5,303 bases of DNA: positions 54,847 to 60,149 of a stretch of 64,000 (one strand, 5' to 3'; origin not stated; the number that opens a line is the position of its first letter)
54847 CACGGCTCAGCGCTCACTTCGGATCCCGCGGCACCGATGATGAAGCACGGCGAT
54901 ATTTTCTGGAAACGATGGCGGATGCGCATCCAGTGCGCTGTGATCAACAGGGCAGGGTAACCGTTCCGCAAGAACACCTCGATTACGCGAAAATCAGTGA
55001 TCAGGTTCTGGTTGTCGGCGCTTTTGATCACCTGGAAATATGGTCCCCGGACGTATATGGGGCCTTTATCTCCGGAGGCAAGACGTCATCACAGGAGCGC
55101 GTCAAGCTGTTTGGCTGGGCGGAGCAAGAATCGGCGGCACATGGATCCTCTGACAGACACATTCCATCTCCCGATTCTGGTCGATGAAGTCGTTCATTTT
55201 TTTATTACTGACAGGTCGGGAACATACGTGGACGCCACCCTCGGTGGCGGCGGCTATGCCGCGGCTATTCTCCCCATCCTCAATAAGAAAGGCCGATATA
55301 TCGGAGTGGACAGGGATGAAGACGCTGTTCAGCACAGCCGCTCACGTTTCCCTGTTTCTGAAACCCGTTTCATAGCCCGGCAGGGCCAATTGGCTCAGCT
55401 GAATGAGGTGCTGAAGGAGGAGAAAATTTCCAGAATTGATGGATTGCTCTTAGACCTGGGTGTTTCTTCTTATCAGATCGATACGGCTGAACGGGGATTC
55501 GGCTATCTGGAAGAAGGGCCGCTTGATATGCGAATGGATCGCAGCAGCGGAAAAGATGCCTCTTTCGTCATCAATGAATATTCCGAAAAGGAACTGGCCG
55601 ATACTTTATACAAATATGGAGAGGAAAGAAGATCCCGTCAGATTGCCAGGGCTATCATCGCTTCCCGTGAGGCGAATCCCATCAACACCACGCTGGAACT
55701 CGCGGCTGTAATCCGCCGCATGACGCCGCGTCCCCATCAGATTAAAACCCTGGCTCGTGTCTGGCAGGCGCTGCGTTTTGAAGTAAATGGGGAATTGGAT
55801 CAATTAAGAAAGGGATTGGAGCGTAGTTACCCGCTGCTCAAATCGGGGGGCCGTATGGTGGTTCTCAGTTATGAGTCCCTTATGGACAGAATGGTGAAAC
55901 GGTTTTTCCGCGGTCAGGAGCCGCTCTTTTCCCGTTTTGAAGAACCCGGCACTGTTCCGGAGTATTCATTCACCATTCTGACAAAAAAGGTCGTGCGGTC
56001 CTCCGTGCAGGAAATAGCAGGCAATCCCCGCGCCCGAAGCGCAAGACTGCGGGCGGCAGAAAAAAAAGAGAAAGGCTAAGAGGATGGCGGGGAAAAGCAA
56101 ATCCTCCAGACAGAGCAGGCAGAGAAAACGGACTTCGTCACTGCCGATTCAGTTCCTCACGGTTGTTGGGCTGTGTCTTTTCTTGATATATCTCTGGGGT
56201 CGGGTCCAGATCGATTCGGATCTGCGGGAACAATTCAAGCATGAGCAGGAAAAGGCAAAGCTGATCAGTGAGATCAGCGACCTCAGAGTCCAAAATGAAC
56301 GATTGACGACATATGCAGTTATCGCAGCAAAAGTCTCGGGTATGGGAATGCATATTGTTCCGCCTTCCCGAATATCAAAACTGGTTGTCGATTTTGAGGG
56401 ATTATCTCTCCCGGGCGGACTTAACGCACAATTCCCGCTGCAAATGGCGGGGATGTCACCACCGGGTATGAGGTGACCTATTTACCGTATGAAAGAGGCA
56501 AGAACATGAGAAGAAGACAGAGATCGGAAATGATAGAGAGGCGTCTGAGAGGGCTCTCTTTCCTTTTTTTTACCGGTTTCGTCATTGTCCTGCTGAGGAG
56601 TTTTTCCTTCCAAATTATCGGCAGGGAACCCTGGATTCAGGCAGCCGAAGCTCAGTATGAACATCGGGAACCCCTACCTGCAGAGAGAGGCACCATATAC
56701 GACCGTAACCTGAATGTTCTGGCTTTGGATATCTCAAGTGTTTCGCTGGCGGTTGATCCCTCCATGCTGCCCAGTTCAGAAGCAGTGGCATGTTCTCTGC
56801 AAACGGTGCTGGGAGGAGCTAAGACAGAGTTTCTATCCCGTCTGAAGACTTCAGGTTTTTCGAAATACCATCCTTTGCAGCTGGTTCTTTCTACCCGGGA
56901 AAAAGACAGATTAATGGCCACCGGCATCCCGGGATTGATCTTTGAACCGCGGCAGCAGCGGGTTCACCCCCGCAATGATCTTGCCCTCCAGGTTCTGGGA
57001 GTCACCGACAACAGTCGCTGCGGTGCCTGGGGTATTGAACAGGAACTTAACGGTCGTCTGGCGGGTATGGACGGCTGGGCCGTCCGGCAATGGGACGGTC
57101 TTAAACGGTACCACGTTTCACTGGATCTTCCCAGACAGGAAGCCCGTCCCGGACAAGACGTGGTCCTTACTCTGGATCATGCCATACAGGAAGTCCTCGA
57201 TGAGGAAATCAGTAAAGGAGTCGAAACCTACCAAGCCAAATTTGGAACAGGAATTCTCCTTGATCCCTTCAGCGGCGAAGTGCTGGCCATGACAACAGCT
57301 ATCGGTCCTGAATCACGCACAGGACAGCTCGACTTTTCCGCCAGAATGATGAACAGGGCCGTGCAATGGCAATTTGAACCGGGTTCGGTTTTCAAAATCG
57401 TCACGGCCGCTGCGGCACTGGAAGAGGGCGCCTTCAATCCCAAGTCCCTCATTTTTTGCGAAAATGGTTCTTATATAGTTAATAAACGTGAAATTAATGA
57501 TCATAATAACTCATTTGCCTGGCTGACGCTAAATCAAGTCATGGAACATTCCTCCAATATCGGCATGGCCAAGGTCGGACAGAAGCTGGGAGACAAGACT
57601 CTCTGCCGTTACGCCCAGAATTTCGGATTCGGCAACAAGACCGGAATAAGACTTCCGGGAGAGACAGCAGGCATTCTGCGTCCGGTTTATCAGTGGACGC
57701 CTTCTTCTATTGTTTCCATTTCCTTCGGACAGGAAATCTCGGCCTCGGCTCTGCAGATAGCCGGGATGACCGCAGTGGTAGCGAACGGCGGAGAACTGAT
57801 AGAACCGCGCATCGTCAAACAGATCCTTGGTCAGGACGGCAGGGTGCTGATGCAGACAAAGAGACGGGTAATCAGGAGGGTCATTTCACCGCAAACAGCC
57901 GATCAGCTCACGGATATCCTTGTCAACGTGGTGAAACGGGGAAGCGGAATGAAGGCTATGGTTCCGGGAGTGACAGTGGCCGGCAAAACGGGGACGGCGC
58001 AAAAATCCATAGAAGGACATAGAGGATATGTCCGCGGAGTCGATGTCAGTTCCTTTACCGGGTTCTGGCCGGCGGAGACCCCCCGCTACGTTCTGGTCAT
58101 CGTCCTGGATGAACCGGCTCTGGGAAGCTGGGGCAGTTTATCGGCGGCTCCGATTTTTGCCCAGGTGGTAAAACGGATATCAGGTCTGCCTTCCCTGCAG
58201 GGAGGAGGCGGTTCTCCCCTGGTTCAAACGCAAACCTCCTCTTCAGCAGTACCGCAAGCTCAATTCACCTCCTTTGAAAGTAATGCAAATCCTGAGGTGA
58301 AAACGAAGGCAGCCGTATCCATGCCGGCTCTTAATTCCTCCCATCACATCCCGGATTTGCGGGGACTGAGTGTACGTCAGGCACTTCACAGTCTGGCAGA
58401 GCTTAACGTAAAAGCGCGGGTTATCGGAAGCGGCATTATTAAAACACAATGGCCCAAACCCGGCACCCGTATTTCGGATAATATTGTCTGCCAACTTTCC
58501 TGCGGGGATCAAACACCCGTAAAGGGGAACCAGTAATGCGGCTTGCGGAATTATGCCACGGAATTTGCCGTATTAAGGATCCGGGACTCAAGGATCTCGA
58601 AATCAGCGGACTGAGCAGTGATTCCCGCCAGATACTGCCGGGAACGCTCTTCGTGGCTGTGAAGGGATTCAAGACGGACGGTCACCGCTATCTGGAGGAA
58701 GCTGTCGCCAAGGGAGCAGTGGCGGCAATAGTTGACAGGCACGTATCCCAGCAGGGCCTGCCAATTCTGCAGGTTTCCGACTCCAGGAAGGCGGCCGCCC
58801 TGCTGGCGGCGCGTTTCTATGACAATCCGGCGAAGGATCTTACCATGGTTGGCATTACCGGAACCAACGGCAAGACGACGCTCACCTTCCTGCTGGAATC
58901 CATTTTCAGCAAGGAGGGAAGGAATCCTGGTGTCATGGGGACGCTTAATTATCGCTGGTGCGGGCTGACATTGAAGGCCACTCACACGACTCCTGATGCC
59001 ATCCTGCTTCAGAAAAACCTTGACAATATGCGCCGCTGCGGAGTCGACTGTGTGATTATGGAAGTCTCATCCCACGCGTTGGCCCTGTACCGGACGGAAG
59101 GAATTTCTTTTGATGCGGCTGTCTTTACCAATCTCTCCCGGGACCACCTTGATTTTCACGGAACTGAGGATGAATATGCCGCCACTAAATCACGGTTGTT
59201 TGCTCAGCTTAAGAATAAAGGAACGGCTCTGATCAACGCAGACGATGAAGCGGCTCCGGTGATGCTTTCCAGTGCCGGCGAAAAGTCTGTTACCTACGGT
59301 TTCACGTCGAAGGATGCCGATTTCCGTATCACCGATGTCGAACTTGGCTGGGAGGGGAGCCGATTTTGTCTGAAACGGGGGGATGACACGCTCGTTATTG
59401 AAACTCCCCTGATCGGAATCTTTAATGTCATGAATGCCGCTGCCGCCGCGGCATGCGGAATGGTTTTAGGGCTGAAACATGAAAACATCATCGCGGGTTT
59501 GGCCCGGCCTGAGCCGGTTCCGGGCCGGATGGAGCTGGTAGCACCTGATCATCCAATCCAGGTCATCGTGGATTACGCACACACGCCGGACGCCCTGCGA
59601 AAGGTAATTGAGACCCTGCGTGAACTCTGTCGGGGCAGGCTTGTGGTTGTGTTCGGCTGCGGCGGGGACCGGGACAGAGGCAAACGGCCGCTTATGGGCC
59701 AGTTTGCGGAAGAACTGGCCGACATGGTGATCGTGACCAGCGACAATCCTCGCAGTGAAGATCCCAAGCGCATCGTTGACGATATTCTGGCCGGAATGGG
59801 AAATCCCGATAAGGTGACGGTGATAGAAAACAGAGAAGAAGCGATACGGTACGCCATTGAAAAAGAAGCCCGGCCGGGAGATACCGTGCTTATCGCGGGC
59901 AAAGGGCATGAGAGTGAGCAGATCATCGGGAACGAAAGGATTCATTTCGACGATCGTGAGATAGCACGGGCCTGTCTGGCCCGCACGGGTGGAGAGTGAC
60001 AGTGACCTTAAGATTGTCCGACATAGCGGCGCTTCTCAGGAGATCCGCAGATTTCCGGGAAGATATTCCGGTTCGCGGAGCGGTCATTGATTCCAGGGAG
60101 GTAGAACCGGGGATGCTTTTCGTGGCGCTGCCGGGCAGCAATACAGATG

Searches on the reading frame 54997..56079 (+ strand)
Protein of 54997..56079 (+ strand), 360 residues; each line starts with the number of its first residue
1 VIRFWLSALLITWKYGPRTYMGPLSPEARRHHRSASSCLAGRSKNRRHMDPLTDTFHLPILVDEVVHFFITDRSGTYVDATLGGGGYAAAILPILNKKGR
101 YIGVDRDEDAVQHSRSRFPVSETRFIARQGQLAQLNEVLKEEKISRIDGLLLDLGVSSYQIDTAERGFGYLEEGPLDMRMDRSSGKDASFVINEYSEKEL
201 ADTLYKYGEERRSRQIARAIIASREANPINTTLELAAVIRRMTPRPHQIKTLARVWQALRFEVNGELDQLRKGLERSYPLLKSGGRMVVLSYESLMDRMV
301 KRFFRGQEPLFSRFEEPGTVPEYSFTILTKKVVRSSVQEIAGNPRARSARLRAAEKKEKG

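Call 28: search_protein_families(library=pfam, proteins=[window:54997-56079:+], max_evalue=0.0001)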
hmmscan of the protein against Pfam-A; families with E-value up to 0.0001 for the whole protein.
window:54997-56079:+ (360 aa): 1 family
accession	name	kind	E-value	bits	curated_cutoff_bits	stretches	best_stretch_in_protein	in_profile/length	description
PF01795.25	Methyltransf_5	-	1.2e-90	304.6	27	1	55-357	2-309/309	MraW methylase family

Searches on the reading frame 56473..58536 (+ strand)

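Call 28: search_protein_families(library=pfam, proteins=[window:56473-58536:+], max_evalue=0.0001)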
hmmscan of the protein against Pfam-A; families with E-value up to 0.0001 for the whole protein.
window:56473-58536:+ (687 aa): 3 families
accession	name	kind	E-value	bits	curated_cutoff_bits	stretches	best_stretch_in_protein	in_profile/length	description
PF00905.27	Transpeptidase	-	2.6e-76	257.2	22.1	1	258-566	1-298/299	Penicillin binding protein transpeptidase domain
PF03717.20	PBP_dimer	-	2.8e-11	44.6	24.4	1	68-204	2-166/180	Penicillin-binding Protein dimerisation domain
PF03793.24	PASTA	-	1.2e-06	28.8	23.2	1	626-669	3-54/64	PASTA domain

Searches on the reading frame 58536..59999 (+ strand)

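Call 81: search_protein_families(library=pfam, proteins=[window:58536-59999:+], max_evalue=0.0001)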
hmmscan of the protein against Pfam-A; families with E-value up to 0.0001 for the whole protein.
window:58536-59999:+ (487 aa): 3 families
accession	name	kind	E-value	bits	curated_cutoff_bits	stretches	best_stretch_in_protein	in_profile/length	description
PF08245.18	Mur_ligase_M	-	1.1e-54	185.8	24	1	107-307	1-199/200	Mur ligase middle domain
PF02875.26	Mur_ligase_C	-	1.2e-42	146.1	28.4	1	330-457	1-127/127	Mur ligase, glutamate ligase domain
PF01225.30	Mur_ligase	-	2.6e-10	41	21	1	22-95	1-95/95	Mur ligase family, catalytic domain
